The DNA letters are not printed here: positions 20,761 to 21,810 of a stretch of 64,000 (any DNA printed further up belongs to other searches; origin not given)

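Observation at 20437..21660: Ubiquitin domain with intact LRLRGGG tail embedded in the middle of a 407-aa protein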

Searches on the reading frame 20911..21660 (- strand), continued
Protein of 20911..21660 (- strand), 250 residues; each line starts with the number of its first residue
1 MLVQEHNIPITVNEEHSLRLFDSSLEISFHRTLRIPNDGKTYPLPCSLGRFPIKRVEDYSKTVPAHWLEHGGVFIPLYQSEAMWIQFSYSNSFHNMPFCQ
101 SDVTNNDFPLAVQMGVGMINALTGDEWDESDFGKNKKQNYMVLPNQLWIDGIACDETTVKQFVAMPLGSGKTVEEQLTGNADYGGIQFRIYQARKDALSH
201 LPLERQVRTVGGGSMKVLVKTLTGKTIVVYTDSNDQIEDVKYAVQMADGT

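Call 35: list_cluster_members(proteins=[P0162, P0175, P0169, P0178, P0196, P0170, P0146, P0142, P0135, P0137])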
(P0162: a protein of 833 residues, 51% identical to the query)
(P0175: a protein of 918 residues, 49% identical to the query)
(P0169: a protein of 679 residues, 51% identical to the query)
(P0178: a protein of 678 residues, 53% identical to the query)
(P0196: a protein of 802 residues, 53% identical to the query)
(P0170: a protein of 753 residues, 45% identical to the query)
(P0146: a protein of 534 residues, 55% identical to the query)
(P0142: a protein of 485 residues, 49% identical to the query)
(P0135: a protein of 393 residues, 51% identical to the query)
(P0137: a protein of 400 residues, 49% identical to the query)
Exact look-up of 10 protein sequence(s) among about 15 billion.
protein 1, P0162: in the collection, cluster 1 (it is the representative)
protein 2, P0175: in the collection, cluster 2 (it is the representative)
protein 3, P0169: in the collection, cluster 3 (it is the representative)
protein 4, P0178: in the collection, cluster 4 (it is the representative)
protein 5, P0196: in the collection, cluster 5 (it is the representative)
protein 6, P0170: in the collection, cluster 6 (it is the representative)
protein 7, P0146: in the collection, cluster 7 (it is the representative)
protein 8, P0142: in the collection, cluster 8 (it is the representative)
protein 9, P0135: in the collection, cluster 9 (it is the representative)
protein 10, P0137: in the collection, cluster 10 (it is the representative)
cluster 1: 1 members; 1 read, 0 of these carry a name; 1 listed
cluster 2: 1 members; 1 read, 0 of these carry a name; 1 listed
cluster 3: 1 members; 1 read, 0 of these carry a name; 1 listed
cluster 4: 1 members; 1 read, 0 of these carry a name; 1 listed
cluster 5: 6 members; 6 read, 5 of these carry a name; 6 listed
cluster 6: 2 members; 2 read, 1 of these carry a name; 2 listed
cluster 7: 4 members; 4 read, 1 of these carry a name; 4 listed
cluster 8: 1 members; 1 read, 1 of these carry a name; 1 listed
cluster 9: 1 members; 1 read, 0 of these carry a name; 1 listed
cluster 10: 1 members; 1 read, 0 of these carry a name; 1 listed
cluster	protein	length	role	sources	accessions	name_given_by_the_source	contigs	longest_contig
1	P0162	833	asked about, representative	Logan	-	-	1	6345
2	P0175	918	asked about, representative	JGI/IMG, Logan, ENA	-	-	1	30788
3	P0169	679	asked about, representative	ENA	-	-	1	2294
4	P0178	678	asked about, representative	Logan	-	-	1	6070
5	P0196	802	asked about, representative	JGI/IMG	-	hypothetical protein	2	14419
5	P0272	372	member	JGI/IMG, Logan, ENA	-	hypothetical protein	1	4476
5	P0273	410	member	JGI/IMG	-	hypothetical protein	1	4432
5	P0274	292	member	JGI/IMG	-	hypothetical protein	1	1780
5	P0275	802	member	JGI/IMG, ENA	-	hypothetical protein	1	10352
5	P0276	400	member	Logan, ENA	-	-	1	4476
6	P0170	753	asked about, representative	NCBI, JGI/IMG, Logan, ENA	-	hypothetical protein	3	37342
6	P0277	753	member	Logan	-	-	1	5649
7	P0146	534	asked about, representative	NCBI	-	-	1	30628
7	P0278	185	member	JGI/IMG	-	hypothetical protein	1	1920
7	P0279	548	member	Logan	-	-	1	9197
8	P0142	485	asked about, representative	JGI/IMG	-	hypothetical protein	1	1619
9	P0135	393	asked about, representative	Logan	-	-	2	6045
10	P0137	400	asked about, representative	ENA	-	-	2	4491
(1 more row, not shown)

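Call 50: find_encoding_contigs(protein=P0271, flank=3000, max_places=3)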
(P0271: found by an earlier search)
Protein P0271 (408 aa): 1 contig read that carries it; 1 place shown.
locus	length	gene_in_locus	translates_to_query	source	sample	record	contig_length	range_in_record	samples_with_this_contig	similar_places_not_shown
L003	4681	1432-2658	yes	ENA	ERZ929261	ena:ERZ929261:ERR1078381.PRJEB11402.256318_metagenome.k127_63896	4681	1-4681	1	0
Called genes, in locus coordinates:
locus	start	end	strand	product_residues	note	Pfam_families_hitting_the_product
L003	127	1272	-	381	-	-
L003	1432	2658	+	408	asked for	PF00240:ubiquitin, PF11976:Rad60-SLD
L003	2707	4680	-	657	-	?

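Call 53: find_encoding_contigs(protein=P0080, flank=5000, max_places=1)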
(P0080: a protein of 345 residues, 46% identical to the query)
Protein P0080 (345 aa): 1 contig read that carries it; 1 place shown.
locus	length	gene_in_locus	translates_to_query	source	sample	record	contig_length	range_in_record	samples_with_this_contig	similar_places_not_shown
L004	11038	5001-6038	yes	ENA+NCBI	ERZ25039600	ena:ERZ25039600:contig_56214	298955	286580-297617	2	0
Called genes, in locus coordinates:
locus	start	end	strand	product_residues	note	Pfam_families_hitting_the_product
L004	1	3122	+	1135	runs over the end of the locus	PF00930:DPPIV_N (faint), PF26549:Tricorn_N, PF26550:Tricorn_2nd, PF07676:PD40, PF26549:Tricorn_N, PF07676:PD40 (weak), PF01979:Amidohydro_1, PF07969:Amidohydro_3, +1 more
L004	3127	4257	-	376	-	-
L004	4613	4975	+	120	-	PF13560:HTH_31, PF01381:HTH_3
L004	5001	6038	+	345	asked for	-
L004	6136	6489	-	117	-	PF02452:PemK_toxin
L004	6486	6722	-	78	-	-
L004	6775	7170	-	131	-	-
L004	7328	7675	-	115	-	PF01740:STAS, PF13466:STAS_2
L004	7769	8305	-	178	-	-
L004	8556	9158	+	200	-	-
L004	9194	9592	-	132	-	-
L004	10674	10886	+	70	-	-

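Call 54: find_encoding_contigs(protein=P0101, flank=5000, max_places=1)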
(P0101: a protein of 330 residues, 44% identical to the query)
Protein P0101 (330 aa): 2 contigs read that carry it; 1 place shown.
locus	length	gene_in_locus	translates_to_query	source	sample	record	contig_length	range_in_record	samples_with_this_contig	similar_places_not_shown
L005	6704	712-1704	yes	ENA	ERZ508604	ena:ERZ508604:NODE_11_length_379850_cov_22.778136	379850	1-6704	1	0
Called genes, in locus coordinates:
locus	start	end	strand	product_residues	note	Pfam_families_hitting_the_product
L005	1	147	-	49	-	?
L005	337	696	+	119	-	PF13560:HTH_31 (weak), PF01381:HTH_3, PF12844:HTH_19 (weak)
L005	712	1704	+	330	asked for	-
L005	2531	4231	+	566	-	PF07885:Ion_trans_2, PF02254:TrkA_N, PF02080:TrkA_C, PF02254:TrkA_N, PF02080:TrkA_C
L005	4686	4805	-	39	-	-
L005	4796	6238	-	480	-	PF13173:AAA_14, PF13635:DUF4143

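Call 55: find_encoding_contigs(protein=P0004, flank=5000, max_places=1)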
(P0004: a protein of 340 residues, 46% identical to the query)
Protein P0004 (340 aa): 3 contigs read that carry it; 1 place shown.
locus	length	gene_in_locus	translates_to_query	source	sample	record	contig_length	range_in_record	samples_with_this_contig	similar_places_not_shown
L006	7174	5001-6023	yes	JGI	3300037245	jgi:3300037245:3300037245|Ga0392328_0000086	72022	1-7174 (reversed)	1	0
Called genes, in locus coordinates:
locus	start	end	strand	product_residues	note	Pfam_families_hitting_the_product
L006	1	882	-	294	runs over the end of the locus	PF00106:adh_short, PF08659:KR, PF13561:adh_short_C2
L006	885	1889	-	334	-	PF08240:ADH_N, PF00107:ADH_zinc_N, PF13602:ADH_zinc_N_2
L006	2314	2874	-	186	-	-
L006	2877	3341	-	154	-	-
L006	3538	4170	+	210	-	-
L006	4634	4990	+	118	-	PF13560:HTH_31, PF01381:HTH_3, PF12844:HTH_19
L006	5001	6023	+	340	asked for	-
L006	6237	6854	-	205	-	-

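Call 56: search_protein_families(library=padloc, proteins=[P0080, P0101, P0004, P0036], max_evalue=0.1)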
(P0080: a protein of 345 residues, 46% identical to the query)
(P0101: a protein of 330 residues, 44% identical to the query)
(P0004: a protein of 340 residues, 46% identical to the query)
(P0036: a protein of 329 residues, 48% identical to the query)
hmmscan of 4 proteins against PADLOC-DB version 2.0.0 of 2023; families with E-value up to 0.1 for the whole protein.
P0080 (345 aa): 0 families

P0101 (330 aa): 1 family
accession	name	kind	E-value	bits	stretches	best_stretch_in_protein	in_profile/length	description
PDLC00848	E1-E2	-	0.022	11.1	1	173-237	72-131/607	E1-E2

P0004 (340 aa): 0 families

P0036 (329 aa): 0 families

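Call 57: search_protein_families(library=phrogs, proteins=[P0080, P0101, P0004, P0036], max_evalue=0.1)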
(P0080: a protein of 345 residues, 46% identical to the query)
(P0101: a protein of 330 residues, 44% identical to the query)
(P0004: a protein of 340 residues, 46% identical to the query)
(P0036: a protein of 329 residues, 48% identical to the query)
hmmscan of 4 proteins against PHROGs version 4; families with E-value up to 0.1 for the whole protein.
P0080 (345 aa): 0 families

P0101 (330 aa): 0 families

P0004 (340 aa): 0 families

P0036 (329 aa): 0 families

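Call 58: find_encoding_contigs(protein=P0059, flank=3000, max_places=1)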
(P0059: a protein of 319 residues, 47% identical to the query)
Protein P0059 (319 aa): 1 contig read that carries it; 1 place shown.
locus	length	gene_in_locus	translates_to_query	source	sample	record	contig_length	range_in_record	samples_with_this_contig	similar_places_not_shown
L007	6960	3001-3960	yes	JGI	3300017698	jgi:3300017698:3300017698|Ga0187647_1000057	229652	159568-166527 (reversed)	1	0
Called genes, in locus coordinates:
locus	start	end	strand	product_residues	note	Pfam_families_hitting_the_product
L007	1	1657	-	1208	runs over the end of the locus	PF00176:SNF2-rel_dom, PF04851:ResIII, PF00271:Helicase_C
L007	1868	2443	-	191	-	PF05685:Uma2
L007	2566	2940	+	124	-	PF13560:HTH_31 (weak), PF01381:HTH_3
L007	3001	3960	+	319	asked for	-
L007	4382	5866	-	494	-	-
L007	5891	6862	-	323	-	PF08279:HTH_11 (weak), PF13280:WYL, PF25583:WCX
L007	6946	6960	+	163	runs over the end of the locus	-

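Call 59: find_encoding_contigs(protein=P0114, flank=3000, max_places=1)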
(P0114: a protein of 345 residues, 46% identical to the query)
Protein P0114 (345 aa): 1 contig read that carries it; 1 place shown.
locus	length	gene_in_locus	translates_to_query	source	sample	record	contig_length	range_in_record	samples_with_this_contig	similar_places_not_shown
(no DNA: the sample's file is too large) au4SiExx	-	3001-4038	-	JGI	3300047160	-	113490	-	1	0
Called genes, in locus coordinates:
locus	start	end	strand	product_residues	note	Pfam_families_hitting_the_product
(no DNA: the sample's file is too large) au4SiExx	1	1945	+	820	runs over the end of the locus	PF16640:Big_3_5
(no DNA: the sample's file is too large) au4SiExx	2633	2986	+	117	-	PF13560:HTH_31, PF01381:HTH_3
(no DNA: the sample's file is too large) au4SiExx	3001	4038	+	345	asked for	-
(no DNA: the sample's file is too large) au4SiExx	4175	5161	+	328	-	-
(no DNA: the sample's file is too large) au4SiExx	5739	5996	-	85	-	-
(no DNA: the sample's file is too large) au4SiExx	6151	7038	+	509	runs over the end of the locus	PF13400:Tad (weak)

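Call 64: find_encoding_contigs(protein=P0112, flank=2500, max_places=2)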
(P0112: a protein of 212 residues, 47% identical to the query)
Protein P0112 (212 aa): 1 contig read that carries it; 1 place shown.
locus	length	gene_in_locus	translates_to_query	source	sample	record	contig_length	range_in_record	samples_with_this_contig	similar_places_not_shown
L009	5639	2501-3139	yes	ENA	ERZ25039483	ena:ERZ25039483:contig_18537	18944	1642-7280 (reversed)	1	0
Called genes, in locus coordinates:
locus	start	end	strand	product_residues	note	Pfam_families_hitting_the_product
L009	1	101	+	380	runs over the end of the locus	PF07728:AAA_5 (weak)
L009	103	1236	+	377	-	PF09823:DUF2357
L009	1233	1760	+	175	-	PF04411:PDDEXK_7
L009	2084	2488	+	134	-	PF13560:HTH_31, PF01381:HTH_3 (weak)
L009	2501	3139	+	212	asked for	-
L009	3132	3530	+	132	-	-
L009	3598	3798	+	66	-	-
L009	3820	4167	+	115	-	PF11535:Calci_bind_CcbP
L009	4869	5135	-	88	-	-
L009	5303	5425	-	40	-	-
